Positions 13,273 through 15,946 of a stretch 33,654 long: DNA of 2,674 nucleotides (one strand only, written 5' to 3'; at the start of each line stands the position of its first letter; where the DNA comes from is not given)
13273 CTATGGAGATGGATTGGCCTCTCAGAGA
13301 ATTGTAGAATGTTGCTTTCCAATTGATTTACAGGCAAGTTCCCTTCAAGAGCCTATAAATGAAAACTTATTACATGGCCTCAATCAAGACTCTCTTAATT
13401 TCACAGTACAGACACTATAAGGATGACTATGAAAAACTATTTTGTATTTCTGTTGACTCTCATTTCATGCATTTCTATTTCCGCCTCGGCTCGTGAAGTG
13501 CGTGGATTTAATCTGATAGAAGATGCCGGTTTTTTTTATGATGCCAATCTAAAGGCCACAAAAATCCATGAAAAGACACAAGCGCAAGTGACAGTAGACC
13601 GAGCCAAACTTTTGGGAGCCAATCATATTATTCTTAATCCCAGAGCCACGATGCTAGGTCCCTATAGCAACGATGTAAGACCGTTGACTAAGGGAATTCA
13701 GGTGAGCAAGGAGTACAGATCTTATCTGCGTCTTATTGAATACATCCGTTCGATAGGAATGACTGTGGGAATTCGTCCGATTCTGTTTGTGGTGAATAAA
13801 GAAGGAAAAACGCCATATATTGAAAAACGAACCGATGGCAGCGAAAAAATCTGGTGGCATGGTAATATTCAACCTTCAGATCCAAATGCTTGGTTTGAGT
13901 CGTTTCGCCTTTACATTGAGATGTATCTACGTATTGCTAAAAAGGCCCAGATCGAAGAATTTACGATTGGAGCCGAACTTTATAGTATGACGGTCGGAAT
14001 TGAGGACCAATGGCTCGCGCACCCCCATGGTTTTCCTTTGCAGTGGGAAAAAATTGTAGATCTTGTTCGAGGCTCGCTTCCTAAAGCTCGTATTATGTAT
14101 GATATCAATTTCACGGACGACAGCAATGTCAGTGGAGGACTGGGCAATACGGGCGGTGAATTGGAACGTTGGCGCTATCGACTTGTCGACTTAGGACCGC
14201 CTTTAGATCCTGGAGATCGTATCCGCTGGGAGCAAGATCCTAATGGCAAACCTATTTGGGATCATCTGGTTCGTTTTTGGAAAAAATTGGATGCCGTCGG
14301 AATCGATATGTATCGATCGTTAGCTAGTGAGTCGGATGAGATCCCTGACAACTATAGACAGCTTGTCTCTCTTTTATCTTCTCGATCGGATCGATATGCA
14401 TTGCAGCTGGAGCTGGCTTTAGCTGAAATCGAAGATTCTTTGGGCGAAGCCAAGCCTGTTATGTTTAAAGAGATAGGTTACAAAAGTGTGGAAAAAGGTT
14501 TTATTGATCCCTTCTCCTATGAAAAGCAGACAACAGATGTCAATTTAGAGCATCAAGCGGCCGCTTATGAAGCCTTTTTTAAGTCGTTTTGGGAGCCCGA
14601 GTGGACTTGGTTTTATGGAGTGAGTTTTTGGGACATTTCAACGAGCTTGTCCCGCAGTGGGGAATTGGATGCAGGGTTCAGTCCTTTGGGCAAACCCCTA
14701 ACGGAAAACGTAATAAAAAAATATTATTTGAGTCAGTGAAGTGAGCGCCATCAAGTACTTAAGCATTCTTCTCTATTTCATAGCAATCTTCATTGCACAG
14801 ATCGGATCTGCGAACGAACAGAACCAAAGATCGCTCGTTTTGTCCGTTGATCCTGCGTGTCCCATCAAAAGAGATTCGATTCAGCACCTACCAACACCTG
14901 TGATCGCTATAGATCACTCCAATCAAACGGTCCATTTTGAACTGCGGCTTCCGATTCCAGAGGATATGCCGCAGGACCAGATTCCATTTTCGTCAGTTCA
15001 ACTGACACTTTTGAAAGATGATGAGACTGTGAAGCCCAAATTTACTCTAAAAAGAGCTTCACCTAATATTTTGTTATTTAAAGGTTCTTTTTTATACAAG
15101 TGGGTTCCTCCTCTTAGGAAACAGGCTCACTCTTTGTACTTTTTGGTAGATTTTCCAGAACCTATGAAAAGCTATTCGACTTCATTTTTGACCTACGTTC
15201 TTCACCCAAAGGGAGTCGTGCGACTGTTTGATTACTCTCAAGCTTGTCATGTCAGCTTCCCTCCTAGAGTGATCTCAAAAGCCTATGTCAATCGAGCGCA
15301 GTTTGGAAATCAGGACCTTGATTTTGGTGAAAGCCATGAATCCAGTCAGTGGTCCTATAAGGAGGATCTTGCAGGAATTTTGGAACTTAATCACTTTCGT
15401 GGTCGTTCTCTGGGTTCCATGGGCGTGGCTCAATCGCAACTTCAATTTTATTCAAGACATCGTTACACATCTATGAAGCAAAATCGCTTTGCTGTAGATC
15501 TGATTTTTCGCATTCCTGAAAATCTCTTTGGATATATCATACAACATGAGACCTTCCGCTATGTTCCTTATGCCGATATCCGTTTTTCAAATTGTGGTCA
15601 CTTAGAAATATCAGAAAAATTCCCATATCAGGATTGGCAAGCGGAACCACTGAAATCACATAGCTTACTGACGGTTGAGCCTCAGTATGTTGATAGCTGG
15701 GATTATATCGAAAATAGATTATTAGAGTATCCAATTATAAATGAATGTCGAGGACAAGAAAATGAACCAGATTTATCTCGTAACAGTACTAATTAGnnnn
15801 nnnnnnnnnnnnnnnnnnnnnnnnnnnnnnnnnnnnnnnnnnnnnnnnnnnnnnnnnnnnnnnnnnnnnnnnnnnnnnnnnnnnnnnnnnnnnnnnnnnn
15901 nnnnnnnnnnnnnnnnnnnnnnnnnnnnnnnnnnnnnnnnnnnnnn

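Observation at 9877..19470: Candidate undescribed synthase-dependent exopolysaccharide system built around an NfrB-type synthase and WecB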

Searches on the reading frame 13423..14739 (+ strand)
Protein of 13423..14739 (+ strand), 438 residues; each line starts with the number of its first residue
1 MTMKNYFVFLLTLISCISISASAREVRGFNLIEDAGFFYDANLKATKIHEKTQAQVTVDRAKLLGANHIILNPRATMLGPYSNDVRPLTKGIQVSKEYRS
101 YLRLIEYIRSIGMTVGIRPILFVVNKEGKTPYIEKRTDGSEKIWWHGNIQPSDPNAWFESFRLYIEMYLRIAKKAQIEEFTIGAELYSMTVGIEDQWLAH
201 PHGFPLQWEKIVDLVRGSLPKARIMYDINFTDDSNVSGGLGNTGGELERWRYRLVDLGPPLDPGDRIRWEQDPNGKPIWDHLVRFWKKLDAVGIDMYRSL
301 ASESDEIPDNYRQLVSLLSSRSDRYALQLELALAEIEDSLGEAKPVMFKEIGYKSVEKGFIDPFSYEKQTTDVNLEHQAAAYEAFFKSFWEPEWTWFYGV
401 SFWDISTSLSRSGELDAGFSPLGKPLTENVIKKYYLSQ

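Call 4: search_protein_families(library=pfam, proteins=[window:13423-14739:+], max_evalue=0.1)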
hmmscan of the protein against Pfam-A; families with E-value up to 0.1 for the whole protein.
window:13423-14739:+ (438 aa): 2 families
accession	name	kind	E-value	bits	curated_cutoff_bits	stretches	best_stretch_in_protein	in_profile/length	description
PF22612.2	GH113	-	2.1e-20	73.7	27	2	281-412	172-275/289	Glycoside Hydrolase Family 113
PF13547.12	GTA_TIM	-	0.015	15.1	27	0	342-365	205-228/299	GTA TIM-barrel-like domain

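Call 5: search_protein_families(library=ncbifam, proteins=[window:13423-14739:+], max_evalue=0.1)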
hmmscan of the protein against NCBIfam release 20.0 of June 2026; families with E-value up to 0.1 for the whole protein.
window:13423-14739:+ (438 aa): 0 families

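Call 18: search_solved_structures(query=window:13423-14739:+, max_evalue=1)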
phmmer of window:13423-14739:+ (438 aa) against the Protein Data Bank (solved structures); distinct sequences matched with E-value up to 1: 7.
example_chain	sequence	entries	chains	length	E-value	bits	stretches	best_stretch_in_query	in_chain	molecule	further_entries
5ylh_A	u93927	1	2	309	2.4e-07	33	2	332-437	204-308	beta-1,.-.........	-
5yli_B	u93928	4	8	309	1.1e-06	30.8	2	103-197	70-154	beta-1,4-mannanas | beta-1,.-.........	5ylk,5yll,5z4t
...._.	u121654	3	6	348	4.3e-06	28.9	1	343-437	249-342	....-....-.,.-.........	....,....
7dv7_A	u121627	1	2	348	6.4e-06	28.3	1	343-437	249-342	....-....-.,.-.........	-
4cd6_A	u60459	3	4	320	1.1e-05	27.6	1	341-432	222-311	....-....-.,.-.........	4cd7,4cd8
3civ_A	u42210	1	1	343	1.4e-05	27.2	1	341-432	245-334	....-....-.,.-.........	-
7dvj_A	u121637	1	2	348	2e-05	26.7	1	343-437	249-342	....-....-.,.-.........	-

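Call 54: search_solved_structures(query=window:13423-14739:+, max_evalue=0.0001, show_alignments=3)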
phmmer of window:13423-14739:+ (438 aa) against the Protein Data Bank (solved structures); distinct sequences matched with E-value up to 0.0001: 7.
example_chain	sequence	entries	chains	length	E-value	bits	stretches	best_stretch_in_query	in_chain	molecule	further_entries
5ylh_A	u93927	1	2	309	2.4e-07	33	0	332-437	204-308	beta-1,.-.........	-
5yli_B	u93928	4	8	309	1.1e-06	30.8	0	103-197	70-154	beta-1,4-mannanas | beta-1,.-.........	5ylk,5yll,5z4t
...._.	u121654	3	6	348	4.3e-06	28.9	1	343-437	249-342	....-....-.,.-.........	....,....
7dv7_A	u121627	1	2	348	6.4e-06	28.3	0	343-437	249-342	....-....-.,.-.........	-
4cd6_A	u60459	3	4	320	1.1e-05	27.6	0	341-432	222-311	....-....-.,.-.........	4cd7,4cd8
3civ_A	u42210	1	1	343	1.4e-05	27.2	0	341-432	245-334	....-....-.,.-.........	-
7dvj_A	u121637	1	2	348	2e-05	26.7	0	343-437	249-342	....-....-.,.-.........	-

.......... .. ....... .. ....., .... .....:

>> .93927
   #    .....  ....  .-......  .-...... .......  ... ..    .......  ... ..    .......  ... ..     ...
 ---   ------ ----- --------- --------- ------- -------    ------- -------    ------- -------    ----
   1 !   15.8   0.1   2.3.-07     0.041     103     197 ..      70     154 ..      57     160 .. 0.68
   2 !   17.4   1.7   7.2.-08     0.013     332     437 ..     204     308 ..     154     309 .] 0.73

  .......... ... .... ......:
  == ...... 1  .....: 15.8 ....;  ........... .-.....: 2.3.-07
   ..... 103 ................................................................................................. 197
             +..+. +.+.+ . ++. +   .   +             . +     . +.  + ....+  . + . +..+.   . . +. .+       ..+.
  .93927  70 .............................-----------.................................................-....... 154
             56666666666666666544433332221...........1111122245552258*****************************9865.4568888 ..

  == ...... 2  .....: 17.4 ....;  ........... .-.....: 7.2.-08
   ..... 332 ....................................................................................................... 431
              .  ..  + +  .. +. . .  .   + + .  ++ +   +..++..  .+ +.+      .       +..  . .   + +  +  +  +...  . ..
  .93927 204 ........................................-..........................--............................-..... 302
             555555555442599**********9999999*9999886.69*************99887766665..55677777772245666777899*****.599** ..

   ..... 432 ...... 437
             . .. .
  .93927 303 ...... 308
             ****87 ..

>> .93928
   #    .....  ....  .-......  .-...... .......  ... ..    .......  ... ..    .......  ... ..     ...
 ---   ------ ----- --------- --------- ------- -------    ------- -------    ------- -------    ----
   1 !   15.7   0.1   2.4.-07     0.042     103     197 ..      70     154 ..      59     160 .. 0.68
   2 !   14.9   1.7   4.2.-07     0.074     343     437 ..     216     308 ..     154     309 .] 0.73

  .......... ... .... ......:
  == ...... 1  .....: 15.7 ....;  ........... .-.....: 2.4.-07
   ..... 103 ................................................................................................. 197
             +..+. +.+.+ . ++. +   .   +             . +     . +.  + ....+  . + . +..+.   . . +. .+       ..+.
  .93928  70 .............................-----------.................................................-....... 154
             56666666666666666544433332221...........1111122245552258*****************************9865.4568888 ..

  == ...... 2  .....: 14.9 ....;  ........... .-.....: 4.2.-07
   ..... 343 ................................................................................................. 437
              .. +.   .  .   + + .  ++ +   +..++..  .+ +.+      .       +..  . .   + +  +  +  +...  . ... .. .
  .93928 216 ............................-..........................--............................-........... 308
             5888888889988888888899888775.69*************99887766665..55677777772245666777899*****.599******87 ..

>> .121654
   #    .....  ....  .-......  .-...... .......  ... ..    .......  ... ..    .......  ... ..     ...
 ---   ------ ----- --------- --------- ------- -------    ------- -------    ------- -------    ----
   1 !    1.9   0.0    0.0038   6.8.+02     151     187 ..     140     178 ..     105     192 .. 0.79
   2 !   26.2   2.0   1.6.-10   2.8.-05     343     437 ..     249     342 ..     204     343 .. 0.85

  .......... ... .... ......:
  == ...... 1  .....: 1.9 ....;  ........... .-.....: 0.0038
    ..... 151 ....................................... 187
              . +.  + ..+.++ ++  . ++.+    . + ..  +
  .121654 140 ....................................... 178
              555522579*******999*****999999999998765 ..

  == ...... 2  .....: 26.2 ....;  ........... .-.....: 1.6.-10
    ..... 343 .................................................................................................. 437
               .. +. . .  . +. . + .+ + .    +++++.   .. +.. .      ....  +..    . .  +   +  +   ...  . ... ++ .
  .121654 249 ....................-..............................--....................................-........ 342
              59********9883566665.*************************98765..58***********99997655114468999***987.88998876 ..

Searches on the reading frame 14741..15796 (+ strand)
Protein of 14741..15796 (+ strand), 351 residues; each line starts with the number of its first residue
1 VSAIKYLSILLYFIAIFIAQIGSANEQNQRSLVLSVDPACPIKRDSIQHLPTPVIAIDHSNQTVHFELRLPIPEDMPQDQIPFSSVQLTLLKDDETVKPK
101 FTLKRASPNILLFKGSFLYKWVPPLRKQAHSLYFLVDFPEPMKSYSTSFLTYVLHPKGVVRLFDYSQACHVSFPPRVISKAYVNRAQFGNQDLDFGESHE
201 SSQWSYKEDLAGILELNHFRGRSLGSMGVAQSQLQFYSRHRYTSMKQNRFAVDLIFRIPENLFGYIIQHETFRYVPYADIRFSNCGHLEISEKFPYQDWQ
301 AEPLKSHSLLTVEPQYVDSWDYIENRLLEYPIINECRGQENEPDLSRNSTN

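Call 4: search_protein_families(library=pfam, proteins=[window:14741-15796:+], max_evalue=0.1)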
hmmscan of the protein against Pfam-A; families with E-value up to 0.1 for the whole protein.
window:14741-15796:+ (351 aa): 0 families

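Call 5: search_protein_families(library=ncbifam, proteins=[window:14741-15796:+], max_evalue=0.1)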
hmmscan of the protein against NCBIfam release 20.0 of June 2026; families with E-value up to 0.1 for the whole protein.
window:14741-15796:+ (351 aa): 0 families
